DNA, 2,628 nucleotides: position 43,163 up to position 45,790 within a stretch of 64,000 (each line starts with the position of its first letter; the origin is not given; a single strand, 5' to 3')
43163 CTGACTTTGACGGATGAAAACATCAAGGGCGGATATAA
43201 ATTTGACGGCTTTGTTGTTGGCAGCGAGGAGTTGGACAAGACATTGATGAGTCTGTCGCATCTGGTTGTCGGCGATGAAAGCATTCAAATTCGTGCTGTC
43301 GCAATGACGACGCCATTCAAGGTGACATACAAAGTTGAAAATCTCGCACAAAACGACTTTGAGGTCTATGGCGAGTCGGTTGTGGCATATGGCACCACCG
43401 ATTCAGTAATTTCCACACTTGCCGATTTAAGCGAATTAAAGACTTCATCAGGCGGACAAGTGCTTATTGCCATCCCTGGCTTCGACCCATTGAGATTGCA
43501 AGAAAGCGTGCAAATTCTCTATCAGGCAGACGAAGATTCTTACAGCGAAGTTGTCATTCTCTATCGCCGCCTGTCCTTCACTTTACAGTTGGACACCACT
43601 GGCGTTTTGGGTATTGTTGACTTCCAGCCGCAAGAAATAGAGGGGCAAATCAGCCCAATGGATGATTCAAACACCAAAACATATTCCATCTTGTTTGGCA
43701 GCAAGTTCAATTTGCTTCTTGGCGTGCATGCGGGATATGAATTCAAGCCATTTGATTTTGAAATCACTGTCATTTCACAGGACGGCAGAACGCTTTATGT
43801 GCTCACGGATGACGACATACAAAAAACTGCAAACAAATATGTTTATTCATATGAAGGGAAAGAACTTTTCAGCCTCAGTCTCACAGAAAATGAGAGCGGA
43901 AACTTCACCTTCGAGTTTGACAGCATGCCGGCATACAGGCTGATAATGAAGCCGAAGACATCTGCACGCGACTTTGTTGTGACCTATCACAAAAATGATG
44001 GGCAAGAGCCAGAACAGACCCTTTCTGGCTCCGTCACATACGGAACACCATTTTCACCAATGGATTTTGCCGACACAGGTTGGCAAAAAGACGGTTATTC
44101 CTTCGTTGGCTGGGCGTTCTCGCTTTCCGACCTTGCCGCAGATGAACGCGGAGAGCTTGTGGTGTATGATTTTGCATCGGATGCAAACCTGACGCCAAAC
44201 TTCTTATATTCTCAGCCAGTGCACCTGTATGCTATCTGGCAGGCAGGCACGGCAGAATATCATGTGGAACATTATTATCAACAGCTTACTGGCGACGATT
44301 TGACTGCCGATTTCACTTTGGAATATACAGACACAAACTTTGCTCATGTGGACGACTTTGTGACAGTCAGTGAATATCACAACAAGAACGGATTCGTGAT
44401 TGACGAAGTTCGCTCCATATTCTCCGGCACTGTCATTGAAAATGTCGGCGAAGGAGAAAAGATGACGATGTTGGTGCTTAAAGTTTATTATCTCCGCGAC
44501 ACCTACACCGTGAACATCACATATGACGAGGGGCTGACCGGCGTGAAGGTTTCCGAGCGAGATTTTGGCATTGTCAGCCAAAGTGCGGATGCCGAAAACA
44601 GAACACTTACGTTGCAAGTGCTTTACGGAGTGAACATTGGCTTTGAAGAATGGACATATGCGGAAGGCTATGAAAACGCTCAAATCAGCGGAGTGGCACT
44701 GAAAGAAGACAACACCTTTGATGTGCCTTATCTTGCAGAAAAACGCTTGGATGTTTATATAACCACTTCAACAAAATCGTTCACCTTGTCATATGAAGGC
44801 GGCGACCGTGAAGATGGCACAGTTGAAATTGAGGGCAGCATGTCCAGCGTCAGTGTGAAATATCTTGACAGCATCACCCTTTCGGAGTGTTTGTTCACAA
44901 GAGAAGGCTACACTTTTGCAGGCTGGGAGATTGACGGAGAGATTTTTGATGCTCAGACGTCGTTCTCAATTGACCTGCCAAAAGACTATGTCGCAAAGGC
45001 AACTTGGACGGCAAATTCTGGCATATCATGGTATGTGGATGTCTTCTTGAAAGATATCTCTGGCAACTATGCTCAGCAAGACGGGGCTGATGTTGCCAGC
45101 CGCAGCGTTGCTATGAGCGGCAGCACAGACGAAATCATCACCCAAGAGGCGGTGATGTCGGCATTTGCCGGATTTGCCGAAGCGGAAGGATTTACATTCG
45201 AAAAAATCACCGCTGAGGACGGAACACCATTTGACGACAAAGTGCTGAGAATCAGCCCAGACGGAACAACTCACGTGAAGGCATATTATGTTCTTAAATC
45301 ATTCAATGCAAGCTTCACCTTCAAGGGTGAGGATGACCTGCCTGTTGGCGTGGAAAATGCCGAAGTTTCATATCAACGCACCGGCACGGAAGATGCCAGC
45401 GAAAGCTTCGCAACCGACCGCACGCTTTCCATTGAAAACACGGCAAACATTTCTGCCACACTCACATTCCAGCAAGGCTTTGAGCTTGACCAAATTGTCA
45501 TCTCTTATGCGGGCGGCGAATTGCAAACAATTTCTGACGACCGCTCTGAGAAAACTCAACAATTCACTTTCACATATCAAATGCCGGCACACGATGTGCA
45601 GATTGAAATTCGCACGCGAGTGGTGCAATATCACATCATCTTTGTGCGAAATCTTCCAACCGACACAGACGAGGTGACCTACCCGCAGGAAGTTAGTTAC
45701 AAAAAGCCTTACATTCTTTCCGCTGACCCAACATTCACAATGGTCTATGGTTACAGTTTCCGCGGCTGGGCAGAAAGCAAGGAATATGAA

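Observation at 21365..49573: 9402-residue tail-anchored surface protein built from more than 50 Listeria-Bacteroides repeats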

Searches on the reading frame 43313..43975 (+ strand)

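Call 10: search_protein_families(library=pfam, proteins=[window:43313-43975:+], max_evalue=1)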
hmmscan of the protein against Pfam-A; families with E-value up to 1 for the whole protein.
window:43313-43975:+ (221 aa): 2 families
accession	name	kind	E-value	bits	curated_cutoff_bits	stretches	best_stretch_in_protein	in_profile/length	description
PF19369.4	DUF5944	-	0.074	13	25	1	18-72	129-189/243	Family of unknown function (DUF5944)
PF13076.11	Fur_reg_FbpA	-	0.27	11.4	22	0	177-192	14-29/36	Fur-regulated basic protein A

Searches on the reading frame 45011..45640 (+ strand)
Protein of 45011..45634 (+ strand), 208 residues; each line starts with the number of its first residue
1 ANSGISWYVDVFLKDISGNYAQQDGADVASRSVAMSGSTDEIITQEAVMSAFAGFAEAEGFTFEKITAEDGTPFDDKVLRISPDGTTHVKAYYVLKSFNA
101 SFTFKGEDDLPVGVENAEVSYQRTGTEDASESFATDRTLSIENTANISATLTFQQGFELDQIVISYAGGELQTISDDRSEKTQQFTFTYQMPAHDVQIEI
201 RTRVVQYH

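Call 10: search_protein_families(library=pfam, proteins=[window:45011-45634:+], max_evalue=1)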
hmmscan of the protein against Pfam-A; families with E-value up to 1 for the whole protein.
window:45011-45634:+ (208 aa): 2 families
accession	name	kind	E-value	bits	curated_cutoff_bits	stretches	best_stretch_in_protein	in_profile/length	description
PF12690.13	BsuPI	-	0.0054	17.1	22.9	1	135-179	14-58/101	Intracellular proteinase inhibitor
PF16395.11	DUF5004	-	0.027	14.9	21.6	1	125-195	56-130/153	Domain of unknown function (DUF5004)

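Call 70: predict_structure(alignment_id=A2)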
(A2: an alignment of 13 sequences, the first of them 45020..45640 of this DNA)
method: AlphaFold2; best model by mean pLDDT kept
length: 207 residues; sequences in the alignment: 13
mean_pLDDT: 84.1   pTM: 0.78
mean pLDDT of the five models: 84.1, 82.2, 79.8, 79.7, 76.1
residues with pLDDT >= 90: 89; 70-90: 88; 50-70: 23; < 50: 7
segments of 3 or more residues with pLDDT < 50: 20-25
pLDDT, mean of each block of 10 residues (from residue 1): 88 77 58 91 85 75 88 79 87 94 92 94 88 94 91 90 73 70 83 94 70
secondary structure, 60 per line:
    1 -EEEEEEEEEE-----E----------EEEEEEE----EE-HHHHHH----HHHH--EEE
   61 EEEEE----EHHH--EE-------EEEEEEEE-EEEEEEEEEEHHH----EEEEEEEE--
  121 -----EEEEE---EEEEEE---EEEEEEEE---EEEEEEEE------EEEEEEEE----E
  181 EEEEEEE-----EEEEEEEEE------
elements in order: E2-11 E28-34 H42-47 H52-55 E58-65 E85-92 E94-103 E111-118 E126-130 E134-139 E143-150 E154-161 E168-175 E180-187 E193-201

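Call 72: fold_search(model_id=the predicted structure, library=pdb)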
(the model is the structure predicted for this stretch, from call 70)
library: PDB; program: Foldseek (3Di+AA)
matches with E <= 10: 1224; with E <= 0.001: 4
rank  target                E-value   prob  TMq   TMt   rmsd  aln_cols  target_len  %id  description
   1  3i57_A                8.1e-05  0.99  0.28  0.31  19.8       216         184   14  Type 2 repeat of the mucus binding protein MUB from Lactobacillus reuteri (released 2009-09-15)
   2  7vcn_B                5.7e-04  0.99  0.32  0.18  12.1       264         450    8  Crystal Structure of PitA fragment from pilus islet-2 of Streptococcus oralis with Tb-Xo4 (released 2022-07-13)
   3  3gle_C                7.9e-04  0.63  0.21  0.17  17.8       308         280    8  Crystal Structure of the Major Pilin from Streptococcus pyogenes N168A mutant (released 2009-06-02)
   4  6m3y                  8.3e-04  1.00  0.32  0.10  10.9       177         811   10  Crystal structure of pilus adhesin, SpaC from Lactobacillus rhamnosus GG - open conformation (released 2020-07-29)
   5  5hts_B                1.1e-03  0.87  0.25  0.22  10.4       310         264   10  Crystal structure of shaft pilin spaA from Lactobacillus rhamnosus GG - D295N mutant (released 2016-07-20)
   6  3b2m_A                1.4e-03  0.69  0.24  0.18  17.5       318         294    9  Crystal Structure of the Major Pilin from Streptococcus pyogenes (released 2007-12-18)
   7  3gld_A                1.5e-03  0.77  0.26  0.19  18.0       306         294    8  Crystal Structure of the Major Pilin from Streptococcus pyogenes E117A mutant (released 2009-06-02)
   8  3gle_B                1.6e-03  0.75  0.25  0.20  18.2       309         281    8  Crystal Structure of the Major Pilin from Streptococcus pyogenes N168A mutant (released 2009-06-02)
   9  3gld_B                1.7e-03  0.85  0.28  0.23  17.2       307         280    9  Crystal Structure of the Major Pilin from Streptococcus pyogenes E117A mutant (released 2009-06-02)
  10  5hts_C                1.8e-03  0.82  0.25  0.22  13.8       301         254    9  Crystal structure of shaft pilin spaA from Lactobacillus rhamnosus GG - D295N mutant (released 2016-07-20)
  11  5j4m_C                2.3e-03  0.93  0.24  0.20   9.6       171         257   11  Crystal structure of shaft pilin SpaA from Lactobacillus rhamnosus GG - E269A/D295N double mutant (released 2016-07-20)
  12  3gld_C                2.3e-03  0.77  0.27  0.21  17.8       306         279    7  Crystal Structure of the Major Pilin from Streptococcus pyogenes E117A mutant (released 2009-06-02)
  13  5hts_E                2.7e-03  0.72  0.24  0.21  13.4       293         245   10  Crystal structure of shaft pilin spaA from Lactobacillus rhamnosus GG - D295N mutant (released 2016-07-20)
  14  3b2m_B                3.2e-03  0.77  0.28  0.22  16.9       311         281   10  Crystal Structure of the Major Pilin from Streptococcus pyogenes (released 2007-12-18)
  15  5hts_A                3.2e-03  0.63  0.24  0.20  12.6       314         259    8  Crystal structure of shaft pilin spaA from Lactobacillus rhamnosus GG - D295N mutant (released 2016-07-20)
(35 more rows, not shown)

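Call 86: search_protein_families(library=phrogs, proteins=[window:45020-45640:+], max_evalue=0.01)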
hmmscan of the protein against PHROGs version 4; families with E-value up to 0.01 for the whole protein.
window:45020-45640:+ (207 aa): 0 families
